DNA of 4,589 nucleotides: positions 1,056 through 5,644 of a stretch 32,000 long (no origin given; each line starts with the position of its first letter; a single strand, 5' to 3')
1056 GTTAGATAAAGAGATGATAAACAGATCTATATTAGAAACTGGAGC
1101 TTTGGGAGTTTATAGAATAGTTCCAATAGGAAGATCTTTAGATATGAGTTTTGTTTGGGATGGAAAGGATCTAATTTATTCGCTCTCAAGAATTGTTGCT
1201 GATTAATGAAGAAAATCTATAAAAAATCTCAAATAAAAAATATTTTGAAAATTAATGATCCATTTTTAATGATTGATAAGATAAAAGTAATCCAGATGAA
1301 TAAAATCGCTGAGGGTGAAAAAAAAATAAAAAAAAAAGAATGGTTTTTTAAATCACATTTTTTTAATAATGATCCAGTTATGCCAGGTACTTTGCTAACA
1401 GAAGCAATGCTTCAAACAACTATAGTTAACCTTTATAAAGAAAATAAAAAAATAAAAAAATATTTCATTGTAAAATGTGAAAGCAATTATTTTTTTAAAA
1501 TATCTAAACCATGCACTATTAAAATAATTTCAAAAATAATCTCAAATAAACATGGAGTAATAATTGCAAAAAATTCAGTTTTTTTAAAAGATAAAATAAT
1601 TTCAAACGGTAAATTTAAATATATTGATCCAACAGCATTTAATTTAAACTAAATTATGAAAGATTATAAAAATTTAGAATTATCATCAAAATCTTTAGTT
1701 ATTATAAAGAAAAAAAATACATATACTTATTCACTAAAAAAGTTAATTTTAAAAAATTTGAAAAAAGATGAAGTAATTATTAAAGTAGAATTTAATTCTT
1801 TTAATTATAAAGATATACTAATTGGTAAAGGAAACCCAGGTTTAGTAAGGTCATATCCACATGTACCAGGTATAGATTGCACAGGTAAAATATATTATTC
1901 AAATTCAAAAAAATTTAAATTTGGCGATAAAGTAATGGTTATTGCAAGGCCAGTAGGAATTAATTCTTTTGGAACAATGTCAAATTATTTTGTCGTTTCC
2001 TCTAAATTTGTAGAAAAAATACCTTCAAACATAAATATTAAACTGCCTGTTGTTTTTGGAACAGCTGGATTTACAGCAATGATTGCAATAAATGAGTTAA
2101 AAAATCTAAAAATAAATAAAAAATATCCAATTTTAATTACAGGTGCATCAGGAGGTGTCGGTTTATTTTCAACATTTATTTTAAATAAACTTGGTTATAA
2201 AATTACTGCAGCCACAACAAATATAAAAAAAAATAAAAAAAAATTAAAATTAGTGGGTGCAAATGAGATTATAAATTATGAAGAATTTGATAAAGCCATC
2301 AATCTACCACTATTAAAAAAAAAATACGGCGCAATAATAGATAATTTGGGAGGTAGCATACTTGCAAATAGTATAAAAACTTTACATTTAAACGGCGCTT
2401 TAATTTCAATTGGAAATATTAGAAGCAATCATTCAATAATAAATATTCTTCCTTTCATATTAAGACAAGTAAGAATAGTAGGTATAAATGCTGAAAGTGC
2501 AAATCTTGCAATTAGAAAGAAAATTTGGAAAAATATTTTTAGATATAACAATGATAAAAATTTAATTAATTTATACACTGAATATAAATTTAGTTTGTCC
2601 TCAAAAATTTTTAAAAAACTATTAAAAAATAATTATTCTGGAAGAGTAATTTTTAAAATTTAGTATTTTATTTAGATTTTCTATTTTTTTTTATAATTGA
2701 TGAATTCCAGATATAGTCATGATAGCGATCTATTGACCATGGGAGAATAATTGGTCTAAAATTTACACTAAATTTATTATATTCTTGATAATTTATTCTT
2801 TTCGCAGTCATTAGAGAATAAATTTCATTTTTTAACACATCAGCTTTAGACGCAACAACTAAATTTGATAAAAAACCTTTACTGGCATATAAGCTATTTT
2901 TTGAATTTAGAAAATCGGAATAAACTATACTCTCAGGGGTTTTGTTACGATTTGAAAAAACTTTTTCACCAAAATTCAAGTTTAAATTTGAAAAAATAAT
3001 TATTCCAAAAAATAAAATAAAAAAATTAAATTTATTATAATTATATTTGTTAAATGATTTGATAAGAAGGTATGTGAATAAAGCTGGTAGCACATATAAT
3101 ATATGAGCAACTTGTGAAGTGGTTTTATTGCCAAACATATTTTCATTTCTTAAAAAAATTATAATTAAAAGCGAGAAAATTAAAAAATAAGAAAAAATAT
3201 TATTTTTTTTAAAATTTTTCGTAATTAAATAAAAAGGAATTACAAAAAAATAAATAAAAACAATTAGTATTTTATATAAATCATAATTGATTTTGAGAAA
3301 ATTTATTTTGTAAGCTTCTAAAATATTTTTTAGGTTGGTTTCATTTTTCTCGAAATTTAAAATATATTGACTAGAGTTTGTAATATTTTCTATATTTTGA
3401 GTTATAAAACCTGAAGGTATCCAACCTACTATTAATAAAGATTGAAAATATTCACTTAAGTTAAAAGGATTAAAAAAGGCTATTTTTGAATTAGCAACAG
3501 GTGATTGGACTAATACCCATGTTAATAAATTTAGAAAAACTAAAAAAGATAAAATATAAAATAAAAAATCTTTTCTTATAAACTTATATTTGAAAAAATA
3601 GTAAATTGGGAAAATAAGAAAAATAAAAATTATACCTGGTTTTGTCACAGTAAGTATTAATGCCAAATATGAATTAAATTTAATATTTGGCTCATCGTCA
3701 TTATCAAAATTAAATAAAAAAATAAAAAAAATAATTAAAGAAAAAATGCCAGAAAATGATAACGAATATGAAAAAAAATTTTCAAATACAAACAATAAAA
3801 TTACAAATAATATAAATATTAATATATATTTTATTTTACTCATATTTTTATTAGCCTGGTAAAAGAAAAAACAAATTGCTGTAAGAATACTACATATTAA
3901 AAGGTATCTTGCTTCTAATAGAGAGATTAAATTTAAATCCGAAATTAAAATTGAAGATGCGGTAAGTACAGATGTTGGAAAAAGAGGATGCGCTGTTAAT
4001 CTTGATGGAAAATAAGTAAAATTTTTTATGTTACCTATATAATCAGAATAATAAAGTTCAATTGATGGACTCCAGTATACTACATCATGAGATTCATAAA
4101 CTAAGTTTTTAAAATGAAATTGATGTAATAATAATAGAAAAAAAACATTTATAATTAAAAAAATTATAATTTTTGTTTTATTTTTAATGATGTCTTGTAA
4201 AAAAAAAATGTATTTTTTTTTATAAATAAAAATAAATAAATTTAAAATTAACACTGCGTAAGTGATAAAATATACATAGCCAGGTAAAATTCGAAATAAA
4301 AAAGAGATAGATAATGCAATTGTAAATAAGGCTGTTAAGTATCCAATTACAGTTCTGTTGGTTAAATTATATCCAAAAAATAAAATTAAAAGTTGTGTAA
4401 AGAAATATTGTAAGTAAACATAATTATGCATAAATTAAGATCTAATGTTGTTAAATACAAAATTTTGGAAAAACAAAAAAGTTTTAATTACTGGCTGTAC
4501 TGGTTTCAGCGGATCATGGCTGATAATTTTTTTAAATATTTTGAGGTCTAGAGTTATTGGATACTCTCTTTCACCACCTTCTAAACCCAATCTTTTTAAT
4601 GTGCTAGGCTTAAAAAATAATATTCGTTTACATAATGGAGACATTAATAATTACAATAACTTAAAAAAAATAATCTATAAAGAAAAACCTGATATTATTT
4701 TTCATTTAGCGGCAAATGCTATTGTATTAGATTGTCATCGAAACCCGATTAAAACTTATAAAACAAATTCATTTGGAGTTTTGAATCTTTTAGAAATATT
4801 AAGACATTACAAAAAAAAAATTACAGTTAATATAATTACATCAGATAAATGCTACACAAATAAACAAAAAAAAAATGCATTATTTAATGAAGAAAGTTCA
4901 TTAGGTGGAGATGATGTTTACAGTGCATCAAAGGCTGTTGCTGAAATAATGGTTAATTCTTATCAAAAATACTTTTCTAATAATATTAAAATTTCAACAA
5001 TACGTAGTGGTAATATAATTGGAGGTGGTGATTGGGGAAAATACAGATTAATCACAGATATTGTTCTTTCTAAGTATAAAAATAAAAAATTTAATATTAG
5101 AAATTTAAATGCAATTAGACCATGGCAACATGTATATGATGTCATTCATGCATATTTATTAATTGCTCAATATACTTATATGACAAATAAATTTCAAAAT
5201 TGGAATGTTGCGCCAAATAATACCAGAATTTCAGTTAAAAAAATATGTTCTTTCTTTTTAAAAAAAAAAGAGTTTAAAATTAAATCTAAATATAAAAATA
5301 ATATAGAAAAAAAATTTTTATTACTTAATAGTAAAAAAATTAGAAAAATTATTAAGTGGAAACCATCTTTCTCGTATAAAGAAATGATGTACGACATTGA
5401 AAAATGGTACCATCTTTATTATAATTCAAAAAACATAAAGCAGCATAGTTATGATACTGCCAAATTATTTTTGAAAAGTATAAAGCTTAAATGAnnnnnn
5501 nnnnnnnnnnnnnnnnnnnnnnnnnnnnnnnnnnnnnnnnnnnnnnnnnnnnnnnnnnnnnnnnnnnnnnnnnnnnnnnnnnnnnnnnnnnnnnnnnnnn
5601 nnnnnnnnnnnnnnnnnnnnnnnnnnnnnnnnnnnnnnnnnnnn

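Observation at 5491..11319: Phosphonate (C-P bond) biosynthesis cassette embedded in a surface-glycan island, lacking both the AEP and the methylphosphonate branch enzymes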

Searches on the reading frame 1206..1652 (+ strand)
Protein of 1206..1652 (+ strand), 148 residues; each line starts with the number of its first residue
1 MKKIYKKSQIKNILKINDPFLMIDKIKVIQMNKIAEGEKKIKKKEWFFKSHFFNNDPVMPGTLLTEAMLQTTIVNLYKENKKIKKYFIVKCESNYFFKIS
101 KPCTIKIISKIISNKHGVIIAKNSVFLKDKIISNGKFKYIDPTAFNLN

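Call 6: search_protein_families(library=pfam, proteins=[window:1206-1652:+], max_evalue=0.01)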
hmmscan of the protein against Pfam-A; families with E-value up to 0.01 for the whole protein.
window:1206-1652:+ (148 aa): 1 family
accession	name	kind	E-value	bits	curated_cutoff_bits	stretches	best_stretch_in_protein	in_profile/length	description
PF07977.19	FabA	-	1.5e-16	60.7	23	1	18-133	4-135/138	FabA-like domain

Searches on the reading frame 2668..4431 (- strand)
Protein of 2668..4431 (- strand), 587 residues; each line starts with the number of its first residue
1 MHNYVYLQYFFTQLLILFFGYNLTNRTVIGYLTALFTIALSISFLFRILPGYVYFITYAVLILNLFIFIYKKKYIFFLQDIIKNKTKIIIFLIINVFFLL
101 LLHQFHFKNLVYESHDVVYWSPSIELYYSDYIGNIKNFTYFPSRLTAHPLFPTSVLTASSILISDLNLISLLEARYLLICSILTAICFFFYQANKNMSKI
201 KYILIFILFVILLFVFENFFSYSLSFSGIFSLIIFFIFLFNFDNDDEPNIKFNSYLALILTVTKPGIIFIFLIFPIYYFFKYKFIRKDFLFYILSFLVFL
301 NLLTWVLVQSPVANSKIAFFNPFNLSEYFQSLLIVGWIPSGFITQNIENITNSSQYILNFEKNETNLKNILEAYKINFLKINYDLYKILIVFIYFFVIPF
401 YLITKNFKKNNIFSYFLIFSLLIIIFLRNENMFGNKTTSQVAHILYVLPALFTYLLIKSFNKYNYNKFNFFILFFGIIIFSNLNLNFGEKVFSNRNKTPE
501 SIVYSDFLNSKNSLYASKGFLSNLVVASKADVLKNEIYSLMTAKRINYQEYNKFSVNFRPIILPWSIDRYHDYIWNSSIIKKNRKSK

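Call 6: search_protein_families(library=pfam, proteins=[window:2668-4431:-], max_evalue=0.01)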
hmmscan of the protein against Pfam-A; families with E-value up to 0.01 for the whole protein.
window:2668-4431:- (587 aa): 0 families

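Call 31: search_protein_families(library=ncbifam, proteins=[window:2668-4431:-], max_evalue=0.01)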
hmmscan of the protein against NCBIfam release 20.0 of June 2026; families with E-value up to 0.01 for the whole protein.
window:2668-4431:- (587 aa): 0 families

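Call 69: search_protein_representatives(protein=window:2668-4431:-)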
Query: 587 residues. Proteins with E-value up to 0.001 (for the whole library): 62; up to 1e-10: 33; up to 1e-30: 7. The best 62 are listed.
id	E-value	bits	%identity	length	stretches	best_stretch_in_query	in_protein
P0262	3.7e-180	616.9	54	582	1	4-582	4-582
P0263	6.4e-103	361.9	49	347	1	239-583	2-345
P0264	1.2e-88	314.7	36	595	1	20-577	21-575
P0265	7.9e-87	308.8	40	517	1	6-507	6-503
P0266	3.0e-62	227.6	79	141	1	447-587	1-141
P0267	1.6e-34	136.1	57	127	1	313-439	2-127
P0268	1.5e-32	129.6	52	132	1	1-132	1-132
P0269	5.6e-23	98.0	30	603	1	27-498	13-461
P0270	7.6e-21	91.0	31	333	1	19-333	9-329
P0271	3.0e-20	89.0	28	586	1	35-487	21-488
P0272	2.4e-19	86.0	68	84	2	536-583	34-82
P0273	2.5e-19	85.9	28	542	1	43-354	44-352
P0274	4.7e-19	85.1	26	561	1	34-406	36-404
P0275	7.9e-18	81.0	27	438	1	10-409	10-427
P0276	1.4e-17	80.1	27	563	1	108-322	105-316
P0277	3.5e-17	78.9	26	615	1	96-456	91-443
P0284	1.0e-13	67.4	28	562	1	28-560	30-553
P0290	8.7e-12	61.0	28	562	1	34-553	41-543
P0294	9.3e-11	57.7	23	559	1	90-325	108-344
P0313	1.4e-06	43.9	25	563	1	14-548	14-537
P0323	6.2e-04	35.1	19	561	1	96-324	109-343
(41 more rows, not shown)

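Call 70: search_protein_families(library=pfam, proteins=[P0264, P0269, P0271, P0274, P0277, P0284, P0290, P0294, P0313, P0323], max_evalue=0.1)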
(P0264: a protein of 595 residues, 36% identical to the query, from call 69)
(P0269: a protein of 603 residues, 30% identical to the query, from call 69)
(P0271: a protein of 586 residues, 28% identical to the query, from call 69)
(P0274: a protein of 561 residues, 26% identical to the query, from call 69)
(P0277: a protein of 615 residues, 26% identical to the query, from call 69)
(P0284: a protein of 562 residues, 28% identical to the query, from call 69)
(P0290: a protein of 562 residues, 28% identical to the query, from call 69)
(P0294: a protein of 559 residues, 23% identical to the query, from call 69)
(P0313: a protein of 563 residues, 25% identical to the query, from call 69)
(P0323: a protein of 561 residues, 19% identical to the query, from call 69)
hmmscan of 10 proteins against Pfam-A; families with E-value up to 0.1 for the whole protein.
P0264 (595 aa): 0 families

P0269 (603 aa): 0 families

P0271 (586 aa): 0 families

P0274 (561 aa): 0 families

P0277 (615 aa): 1 family
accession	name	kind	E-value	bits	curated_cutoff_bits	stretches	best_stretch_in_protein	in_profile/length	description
PF04932.20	Wzy_C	-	0.022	15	31.7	1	243-295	5-58/149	O-Antigen ligase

P0284 (562 aa): 0 families

P0290 (562 aa): 0 families

P0294 (559 aa): 0 families

P0313 (563 aa): 0 families

P0323 (561 aa): 0 families

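Call 72: search_solved_structures(query=A4, max_evalue=5)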
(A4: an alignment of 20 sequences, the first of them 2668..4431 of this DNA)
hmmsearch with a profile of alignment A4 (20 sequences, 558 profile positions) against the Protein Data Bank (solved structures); distinct sequences matched with E-value up to 5: 2.
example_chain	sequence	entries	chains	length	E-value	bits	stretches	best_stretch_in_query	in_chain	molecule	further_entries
5jnq_A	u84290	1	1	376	0.002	19.9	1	30-102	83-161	Phospho-N-acetylmuramoyl-pentapeptide-transferase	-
9llf_M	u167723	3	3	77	2.3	9.8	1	370-421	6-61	De novo designed GPCR exoframe modulator targeting TM3/4/5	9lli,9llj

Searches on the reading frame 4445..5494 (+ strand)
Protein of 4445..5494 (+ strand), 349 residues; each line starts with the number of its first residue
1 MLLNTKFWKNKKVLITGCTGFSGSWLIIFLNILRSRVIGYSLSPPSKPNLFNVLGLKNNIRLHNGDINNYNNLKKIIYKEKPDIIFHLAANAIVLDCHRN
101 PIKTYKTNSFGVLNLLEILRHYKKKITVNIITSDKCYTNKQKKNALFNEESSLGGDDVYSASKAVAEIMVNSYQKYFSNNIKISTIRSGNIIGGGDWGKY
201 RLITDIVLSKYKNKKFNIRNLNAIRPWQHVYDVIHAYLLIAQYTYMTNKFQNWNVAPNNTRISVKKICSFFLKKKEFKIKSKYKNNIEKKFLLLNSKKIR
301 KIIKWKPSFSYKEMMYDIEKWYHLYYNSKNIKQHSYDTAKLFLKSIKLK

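Call 4: search_protein_families(library=pfam, proteins=[window:4445-5494:+], max_evalue=0.01)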
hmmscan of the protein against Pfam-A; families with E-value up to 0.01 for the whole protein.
window:4445-5494:+ (349 aa): 5 families
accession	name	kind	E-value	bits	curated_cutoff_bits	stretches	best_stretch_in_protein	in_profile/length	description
PF16363.11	GDP_Man_Dehyd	-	1e-42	147.2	27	1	14-316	1-330/332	GDP-mannose 4,6 dehydratase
PF01370.27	Epimerase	-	2.4e-29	102.9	20.9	1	13-256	1-240/240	NAD dependent epimerase/dehydratase family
PF02719.21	Polysacc_synt_2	-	9.1e-13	48.5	20.2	1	13-193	1-173/293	Polysaccharide biosynthesis protein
PF07993.18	NAD_binding_4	-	1.3e-07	31.5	20.1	1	79-194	86-210/258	Male sterility protein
PF04321.23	RmlD_sub_bind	-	1.9e-06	27.6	27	1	13-175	3-141/287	RmlD substrate binding domain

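Call 5: search_protein_families(library=ncbifam, proteins=[window:4445-5494:+], max_evalue=0.01)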
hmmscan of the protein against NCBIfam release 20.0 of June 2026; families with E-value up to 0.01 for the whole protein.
window:4445-5494:+ (349 aa): 17 families
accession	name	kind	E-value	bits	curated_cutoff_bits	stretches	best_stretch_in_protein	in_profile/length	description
TIGR02622.1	CDP_4_6_dhtase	equivalog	5e-99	331.8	278.45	1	7-336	1-345/352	CDP-glucose 4,6-dehydratase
TIGR01181.1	dTDP_gluc_dehyt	equivalog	2.4e-32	112.3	365.1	1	12-323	1-312/321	dTDP-glucose 4,6-dehydratase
TIGR01179.1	galE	equivalog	4.2e-27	94.8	262.3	1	12-322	1-325/332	UDP-glucose 4-epimerase GalE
TIGR04180.1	EDH_00030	hypoth_equivalog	2e-19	69.8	475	1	13-309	1-296/297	NAD-dependent 4,6-dehydratase LegB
NF007582.0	PRK10217.1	equivalog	6.7e-15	55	698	1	11-344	2-354/355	dTDP-glucose 4,6-dehydratase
TIGR01472.1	gmd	equivalog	2.3e-14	53.4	415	1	11-267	1-260/342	GDP-mannose 4,6-dehydratase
NF007490.0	PRK10084.1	subfamily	6.7e-14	51.6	649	1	12-338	2-351/361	dTDP-glucose 4,6-dehydratase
NF042423.1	oxyalk_red_Shew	equivalog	6.2e-10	38.7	580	1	9-196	7-179/331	2-alkyl-3-oxoalkanoate reductase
NF007956.0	PRK10675.1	subfamily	1.2e-09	37.8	394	1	12-194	2-183/338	UDP-glucose 4-epimerase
NF043036.1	ErythonDh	equivalog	1.7e-09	37.3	325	1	12-175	2-165/321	D-erythronate dehydrogenase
TIGR01214.1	rmlD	equivalog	5.8e-08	32.2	224.05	1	12-175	1-140/285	dTDP-4-dehydrorhamnose reductase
TIGR03589.1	PseB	equivalog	1.9e-07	30.4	407.75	1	8-193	2-170/324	UDP-N-acetylglucosamine 4,6-dehydratase (inverting)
TIGR01746.1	Thioester-redct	subfamily_domain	2.5e-06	27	213.35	1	80-287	87-292/371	thioester reductase domain-containing protein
NF041015.1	UDPsulfquin_syn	equivalog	1.3e-05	24.3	575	1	57-128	65-139/384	UDP-sulfoquinovose synthase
TIGR03466.1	HpnA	hypoth_equivalog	5.4e-05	22.2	367.65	1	12-175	2-157/327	hopanoid-associated sugar epimerase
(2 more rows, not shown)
